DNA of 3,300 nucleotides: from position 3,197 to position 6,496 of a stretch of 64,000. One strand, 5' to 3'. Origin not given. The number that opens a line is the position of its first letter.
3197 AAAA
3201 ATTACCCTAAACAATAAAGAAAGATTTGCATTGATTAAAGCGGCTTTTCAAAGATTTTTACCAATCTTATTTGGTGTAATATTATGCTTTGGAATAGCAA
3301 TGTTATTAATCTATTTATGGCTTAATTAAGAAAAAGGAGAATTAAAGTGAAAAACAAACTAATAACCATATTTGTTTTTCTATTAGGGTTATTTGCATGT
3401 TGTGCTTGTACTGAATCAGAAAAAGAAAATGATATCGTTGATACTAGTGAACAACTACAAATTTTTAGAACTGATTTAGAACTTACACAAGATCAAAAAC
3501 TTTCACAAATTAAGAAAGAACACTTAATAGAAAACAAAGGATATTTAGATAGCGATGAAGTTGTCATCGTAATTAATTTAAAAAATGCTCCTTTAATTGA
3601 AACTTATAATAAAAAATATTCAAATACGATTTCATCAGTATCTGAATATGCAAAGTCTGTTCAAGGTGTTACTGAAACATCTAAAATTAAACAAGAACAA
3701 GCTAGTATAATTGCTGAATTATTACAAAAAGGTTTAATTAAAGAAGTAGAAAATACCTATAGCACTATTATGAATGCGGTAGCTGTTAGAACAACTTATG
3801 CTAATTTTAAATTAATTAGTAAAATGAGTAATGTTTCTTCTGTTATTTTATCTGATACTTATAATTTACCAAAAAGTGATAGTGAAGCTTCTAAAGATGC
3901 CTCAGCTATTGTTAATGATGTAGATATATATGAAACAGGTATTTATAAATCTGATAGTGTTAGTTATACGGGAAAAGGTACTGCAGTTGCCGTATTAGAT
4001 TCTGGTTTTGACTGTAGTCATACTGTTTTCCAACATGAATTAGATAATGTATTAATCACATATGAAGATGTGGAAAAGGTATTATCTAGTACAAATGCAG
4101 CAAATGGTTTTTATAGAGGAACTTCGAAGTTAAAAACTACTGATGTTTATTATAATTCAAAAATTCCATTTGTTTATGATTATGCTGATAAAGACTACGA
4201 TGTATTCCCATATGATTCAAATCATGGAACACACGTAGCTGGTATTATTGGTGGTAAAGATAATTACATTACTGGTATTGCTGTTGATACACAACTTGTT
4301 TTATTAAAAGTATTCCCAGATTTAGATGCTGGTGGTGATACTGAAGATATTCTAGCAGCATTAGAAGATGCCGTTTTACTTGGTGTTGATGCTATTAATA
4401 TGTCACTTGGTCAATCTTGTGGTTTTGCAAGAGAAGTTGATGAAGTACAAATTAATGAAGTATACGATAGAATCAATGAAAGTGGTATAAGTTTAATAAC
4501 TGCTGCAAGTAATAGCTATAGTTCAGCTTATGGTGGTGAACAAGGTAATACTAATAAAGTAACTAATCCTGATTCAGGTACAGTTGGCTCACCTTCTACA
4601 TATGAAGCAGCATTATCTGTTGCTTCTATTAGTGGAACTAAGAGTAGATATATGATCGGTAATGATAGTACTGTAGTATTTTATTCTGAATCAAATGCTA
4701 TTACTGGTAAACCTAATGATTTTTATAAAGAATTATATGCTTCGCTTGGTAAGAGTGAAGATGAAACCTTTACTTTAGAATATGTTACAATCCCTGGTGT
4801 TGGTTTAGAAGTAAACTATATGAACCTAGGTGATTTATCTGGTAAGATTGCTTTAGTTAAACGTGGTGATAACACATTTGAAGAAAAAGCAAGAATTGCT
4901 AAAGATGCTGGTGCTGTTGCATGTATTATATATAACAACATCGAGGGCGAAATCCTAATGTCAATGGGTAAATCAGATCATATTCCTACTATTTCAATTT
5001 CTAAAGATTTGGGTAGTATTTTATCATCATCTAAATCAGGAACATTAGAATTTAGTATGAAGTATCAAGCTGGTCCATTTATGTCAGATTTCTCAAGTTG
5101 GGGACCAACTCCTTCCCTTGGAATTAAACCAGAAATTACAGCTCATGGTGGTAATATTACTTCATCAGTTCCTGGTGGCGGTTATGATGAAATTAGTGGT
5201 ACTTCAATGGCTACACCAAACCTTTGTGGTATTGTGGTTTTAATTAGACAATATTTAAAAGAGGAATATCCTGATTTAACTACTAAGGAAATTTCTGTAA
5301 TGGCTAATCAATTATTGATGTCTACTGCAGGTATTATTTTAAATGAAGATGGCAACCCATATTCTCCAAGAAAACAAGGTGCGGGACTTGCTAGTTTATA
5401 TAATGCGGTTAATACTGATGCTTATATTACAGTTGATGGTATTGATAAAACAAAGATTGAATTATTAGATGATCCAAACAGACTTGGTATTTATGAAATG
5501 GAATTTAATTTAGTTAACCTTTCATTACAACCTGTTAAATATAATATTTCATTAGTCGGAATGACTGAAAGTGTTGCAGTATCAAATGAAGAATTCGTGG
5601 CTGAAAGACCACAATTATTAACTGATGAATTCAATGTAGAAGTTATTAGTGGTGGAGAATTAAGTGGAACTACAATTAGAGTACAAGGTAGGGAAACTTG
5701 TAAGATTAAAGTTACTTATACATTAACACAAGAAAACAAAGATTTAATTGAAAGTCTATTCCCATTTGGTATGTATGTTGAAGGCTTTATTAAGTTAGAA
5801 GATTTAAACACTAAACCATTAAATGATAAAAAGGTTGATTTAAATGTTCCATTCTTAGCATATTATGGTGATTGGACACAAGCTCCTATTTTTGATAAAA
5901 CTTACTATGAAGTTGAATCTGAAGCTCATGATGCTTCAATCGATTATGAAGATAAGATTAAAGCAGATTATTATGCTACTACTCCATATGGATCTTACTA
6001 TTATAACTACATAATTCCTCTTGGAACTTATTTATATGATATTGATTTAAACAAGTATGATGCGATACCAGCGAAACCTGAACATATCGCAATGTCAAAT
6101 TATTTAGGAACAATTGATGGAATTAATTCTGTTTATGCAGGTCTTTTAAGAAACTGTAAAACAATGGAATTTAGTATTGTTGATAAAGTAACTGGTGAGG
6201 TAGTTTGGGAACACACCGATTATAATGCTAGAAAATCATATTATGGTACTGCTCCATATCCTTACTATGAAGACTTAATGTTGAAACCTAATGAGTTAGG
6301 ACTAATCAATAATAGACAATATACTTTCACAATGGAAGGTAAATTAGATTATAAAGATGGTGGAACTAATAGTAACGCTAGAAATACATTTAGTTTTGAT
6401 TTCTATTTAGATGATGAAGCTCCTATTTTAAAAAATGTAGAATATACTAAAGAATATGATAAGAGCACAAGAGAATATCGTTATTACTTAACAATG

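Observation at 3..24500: About 24.5-kb co-directional unit: oppCDF, small membrane protein, S8 cell-envelope proteinase and four giant modular lipoproteins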

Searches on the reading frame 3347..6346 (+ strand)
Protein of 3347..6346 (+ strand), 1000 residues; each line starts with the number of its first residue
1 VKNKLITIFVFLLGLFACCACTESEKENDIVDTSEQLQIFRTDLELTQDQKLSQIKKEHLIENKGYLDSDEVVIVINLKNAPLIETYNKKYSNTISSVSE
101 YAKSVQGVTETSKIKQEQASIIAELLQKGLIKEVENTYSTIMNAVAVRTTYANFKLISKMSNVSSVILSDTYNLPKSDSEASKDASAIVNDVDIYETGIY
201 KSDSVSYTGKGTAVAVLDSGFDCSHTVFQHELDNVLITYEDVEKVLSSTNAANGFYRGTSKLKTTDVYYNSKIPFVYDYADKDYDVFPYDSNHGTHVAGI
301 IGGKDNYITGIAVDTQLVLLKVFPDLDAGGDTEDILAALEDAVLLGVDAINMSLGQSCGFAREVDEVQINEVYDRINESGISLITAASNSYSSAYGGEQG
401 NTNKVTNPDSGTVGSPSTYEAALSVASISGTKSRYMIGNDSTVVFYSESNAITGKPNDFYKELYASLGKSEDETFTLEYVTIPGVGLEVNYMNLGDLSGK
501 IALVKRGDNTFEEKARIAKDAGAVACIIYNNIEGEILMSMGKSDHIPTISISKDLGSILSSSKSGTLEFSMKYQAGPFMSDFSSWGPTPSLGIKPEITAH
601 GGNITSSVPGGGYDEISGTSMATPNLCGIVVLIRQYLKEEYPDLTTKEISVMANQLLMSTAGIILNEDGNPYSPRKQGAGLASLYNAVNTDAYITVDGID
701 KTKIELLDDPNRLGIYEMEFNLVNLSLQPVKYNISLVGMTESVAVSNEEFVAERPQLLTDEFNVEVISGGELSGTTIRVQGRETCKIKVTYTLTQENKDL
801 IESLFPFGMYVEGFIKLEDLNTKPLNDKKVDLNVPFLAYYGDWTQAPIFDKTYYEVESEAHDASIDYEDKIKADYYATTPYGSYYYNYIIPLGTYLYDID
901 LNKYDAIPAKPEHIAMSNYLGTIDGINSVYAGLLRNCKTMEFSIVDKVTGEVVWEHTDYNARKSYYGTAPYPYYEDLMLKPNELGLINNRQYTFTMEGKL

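Call 38: search_solved_structures(query=window:3347-6346:+, max_evalue=0.00001, show_alignments=1)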
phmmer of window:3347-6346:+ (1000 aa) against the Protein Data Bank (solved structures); distinct sequences matched with E-value up to 0.00001: 104 (the best 60 are shown).
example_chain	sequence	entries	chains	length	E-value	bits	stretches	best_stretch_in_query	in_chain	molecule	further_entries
7edd_A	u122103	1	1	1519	7e-65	222.9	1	179-876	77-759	C5a peptidase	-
5xyr_A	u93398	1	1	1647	1e-60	209.1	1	280-876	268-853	Chemokine protease C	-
5xya_A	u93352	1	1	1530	1.3e-60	208.7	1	280-876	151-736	Chemokine protease C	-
31mr_B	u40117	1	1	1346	1.8e-60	208.3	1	281-876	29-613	Cell envelope proteinase A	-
6vjb_A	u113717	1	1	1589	4.3e-60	207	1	280-876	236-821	Putative cell envelope proteinase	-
5xxz_A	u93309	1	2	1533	4e-59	203.8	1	281-876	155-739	Chemokine protease C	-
1xf1_A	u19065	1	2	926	3.8e-58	200.6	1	208-874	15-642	C5a peptidase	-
8bty_A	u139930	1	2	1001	4.9e-58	200.2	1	204-874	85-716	C5a peptidase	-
7yzx_A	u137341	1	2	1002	4.3e-57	197.1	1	205-874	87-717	C5a peptidase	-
3eif_A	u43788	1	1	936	4.6e-57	197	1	207-874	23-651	C5a peptidase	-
7bj3_A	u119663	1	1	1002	1e-56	195.9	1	205-874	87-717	C5a peptidase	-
8jmw_A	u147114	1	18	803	7.8e-38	133.3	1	277-699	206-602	S8 family serine peptidase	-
1dbi_A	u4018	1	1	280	3.3e-13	51.8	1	270-392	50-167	AK.1 SERINE PROTEASE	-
3vyv_A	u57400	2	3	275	7.5e-13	50.7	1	287-429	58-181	Subtilisin NAT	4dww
5gl8_A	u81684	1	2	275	7.5e-13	50.7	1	287-429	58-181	Subtilisin NAT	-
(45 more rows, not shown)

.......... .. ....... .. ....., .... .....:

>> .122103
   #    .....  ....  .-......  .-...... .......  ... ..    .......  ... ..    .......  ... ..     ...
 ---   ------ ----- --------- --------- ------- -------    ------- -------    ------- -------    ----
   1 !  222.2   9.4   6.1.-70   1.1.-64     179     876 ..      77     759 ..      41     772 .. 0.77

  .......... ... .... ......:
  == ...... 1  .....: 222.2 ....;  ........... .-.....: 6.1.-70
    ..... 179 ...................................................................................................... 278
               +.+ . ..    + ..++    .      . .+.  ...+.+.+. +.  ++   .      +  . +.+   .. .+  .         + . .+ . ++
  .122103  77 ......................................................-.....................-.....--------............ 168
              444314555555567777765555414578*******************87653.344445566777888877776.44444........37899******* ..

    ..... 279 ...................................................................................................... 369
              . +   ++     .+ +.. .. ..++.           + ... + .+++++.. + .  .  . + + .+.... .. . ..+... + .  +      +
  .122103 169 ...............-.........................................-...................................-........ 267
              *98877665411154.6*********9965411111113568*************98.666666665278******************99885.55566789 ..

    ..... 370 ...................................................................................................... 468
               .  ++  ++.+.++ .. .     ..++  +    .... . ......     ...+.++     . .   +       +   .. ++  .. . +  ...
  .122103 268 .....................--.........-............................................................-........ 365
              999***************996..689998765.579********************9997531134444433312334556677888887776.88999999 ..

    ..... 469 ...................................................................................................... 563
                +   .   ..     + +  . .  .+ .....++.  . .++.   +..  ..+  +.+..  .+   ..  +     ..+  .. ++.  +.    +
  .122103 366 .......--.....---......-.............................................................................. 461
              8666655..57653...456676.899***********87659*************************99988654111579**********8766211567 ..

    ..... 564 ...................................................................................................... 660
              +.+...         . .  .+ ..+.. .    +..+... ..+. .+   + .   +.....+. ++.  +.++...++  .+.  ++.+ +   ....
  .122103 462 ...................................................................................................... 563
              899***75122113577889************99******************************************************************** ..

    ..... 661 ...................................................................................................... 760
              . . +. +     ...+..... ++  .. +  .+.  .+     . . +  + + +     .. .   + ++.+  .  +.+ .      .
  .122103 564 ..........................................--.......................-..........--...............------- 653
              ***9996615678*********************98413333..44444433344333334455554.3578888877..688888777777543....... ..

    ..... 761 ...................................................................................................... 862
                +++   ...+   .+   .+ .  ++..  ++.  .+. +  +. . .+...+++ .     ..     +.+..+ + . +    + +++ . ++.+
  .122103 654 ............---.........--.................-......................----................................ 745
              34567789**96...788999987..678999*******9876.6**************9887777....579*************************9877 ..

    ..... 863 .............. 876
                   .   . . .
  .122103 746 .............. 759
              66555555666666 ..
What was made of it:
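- On Cell-envelope proteinase / C5a-peptidase subgroup of subtilases (S8): It aligns with the PA insert of C5a peptidase 7edd (call 38). The alignment to 7edd continues to residue 876 (call 38).
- Closest known: Streptococcal C5a peptidase. Same: These are the closest solved relatives of G1 residues 180-876: catalytic domain, PA insert and the first Fn3-like domain (E 7e-65 to 1e-56, call 38).
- Protease: G1 matches C5a peptidase, SpyCEP and CEP at E down to 7e-65 (call 38). The best solved relatives of G1 are C5a peptidases and SpyCEP (call 38).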
